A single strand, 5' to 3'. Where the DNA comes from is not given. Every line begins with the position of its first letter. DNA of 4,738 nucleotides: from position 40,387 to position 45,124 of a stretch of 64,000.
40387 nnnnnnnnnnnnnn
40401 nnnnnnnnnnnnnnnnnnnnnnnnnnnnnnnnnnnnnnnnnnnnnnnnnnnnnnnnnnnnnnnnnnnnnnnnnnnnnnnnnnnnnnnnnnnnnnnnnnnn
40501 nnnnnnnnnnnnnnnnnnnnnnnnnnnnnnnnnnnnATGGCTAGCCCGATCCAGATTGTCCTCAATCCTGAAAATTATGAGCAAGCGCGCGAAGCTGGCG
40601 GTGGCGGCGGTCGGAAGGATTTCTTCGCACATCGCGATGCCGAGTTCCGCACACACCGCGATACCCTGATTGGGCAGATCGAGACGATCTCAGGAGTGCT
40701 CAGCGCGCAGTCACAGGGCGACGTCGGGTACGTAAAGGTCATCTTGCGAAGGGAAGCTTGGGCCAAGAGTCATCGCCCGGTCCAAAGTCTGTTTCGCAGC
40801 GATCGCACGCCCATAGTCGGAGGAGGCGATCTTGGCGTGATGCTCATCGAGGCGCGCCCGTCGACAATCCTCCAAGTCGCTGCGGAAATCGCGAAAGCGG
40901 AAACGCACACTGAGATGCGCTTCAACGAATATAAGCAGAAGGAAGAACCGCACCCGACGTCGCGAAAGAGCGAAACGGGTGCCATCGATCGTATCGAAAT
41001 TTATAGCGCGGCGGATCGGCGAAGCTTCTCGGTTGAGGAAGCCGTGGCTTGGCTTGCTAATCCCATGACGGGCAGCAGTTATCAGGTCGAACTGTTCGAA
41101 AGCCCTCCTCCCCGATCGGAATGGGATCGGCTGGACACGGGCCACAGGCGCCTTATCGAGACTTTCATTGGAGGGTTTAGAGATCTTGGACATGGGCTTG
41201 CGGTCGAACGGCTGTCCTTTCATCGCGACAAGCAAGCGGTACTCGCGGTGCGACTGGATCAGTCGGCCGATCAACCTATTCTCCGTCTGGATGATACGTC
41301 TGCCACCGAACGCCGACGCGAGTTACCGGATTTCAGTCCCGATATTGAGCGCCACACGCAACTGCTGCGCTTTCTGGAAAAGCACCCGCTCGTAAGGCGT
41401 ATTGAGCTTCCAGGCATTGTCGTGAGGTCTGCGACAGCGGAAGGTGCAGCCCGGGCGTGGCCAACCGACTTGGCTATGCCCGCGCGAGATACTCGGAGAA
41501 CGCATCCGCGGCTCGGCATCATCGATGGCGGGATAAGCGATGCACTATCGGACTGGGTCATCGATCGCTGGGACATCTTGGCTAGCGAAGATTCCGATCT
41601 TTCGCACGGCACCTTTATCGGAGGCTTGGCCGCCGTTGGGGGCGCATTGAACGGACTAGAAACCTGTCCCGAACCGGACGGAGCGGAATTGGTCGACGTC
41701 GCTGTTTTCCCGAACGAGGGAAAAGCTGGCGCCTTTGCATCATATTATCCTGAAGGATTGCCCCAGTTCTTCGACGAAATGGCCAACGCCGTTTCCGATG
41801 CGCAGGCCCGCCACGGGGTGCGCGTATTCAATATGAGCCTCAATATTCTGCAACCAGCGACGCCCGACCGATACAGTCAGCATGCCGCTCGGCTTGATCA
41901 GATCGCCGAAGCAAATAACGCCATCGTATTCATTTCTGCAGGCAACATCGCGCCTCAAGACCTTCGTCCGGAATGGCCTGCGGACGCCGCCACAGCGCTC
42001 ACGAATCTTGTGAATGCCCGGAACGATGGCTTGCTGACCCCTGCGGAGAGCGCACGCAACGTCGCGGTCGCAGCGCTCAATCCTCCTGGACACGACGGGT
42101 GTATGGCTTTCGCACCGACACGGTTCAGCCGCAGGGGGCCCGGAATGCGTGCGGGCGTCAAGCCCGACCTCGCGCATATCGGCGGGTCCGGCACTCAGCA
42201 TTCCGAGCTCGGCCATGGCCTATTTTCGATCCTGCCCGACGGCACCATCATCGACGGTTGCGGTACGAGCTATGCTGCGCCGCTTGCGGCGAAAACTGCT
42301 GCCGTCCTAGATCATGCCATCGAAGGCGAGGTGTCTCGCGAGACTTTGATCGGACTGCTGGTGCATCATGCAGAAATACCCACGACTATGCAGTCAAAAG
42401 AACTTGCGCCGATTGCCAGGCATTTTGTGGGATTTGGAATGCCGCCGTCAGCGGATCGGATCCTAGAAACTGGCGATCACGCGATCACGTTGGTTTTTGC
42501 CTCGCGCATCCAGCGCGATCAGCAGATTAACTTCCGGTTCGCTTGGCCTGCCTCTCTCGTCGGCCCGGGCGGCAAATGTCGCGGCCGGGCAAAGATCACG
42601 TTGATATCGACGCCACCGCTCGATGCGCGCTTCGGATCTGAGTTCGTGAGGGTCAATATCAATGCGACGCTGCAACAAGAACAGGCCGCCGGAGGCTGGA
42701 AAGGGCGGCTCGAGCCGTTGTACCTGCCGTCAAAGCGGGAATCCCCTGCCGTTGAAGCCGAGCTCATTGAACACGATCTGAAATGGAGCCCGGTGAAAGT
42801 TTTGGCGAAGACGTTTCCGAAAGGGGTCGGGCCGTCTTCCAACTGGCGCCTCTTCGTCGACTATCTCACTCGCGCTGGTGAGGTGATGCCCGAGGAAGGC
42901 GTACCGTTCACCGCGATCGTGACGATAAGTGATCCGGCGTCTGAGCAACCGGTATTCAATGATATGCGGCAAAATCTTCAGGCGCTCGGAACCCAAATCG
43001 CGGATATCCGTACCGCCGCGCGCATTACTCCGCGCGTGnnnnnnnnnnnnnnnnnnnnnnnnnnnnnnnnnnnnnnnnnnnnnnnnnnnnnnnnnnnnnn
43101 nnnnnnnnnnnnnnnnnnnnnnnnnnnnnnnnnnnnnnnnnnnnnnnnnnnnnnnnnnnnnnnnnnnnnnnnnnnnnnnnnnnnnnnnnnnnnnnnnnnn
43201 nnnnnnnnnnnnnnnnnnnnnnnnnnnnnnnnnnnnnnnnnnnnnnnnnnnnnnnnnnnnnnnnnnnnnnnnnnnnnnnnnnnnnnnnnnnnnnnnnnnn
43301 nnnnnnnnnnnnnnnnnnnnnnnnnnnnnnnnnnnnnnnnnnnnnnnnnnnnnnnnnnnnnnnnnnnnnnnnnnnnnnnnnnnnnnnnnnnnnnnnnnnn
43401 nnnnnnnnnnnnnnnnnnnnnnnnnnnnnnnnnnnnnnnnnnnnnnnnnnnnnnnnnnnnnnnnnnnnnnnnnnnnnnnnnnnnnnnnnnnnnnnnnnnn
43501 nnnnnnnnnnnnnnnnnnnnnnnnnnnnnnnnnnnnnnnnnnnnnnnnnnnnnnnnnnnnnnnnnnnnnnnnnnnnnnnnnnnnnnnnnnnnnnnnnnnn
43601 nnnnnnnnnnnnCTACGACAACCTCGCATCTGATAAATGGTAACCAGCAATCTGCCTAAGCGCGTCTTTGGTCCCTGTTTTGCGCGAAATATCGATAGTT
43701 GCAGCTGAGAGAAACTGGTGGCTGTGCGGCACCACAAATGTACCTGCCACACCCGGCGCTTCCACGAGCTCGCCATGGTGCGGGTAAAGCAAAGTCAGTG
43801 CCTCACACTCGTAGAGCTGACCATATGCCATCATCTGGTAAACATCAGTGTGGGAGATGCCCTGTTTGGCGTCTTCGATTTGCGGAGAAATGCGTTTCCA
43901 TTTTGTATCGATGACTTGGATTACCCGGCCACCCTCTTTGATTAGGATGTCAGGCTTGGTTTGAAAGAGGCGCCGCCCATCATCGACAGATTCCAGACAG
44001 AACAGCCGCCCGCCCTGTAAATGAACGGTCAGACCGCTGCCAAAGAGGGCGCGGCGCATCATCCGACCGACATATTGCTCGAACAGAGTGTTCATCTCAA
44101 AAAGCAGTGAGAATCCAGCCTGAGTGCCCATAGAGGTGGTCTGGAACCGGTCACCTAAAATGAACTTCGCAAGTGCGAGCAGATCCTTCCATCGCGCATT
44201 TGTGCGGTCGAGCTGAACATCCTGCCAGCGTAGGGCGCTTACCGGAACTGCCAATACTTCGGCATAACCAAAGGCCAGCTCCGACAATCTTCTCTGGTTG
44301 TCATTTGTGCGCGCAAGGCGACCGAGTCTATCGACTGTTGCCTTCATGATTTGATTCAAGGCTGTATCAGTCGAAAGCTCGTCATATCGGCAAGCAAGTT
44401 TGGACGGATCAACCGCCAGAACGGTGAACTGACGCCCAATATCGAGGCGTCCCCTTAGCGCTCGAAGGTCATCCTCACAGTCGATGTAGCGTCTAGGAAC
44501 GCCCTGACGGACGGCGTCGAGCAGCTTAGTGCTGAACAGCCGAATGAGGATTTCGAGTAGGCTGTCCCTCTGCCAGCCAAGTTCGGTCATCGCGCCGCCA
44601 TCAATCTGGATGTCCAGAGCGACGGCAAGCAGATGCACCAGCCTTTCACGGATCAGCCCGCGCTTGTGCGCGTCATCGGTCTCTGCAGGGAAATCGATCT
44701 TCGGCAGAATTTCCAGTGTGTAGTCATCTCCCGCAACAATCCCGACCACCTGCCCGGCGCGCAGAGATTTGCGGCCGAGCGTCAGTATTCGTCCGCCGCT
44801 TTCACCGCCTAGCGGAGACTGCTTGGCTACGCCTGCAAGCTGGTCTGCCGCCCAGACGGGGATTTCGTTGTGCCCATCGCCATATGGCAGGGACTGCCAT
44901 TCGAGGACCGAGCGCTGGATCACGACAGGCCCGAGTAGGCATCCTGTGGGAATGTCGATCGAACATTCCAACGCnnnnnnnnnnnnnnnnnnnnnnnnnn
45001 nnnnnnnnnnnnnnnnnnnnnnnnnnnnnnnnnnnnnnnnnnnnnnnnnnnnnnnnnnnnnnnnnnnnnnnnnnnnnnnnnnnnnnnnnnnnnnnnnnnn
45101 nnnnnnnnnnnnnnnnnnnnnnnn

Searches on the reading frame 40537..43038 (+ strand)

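Call 36: search_protein_families(library=pfam, proteins=[window:40537-43038:+], max_evalue=0.00001)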
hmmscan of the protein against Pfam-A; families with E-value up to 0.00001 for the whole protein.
window:40537-43038:+ (834 aa): 1 family
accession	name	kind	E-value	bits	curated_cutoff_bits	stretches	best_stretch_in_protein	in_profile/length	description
PF00082.27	Peptidase_S8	-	9.9e-21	74.7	21.8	1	350-633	49-287/288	Subtilase family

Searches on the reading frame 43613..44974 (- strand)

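Call 36: search_protein_families(library=pfam, proteins=[window:43613-44974:-], max_evalue=0.00001)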
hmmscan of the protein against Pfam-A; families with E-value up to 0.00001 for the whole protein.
window:43613-44974:- (453 aa): 1 family
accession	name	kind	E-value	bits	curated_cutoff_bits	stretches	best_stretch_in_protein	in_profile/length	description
PF10117.15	McrBC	-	8.4e-71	238.9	23.9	1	71-398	1-318/318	McrBC 5-methylcytosine restriction system component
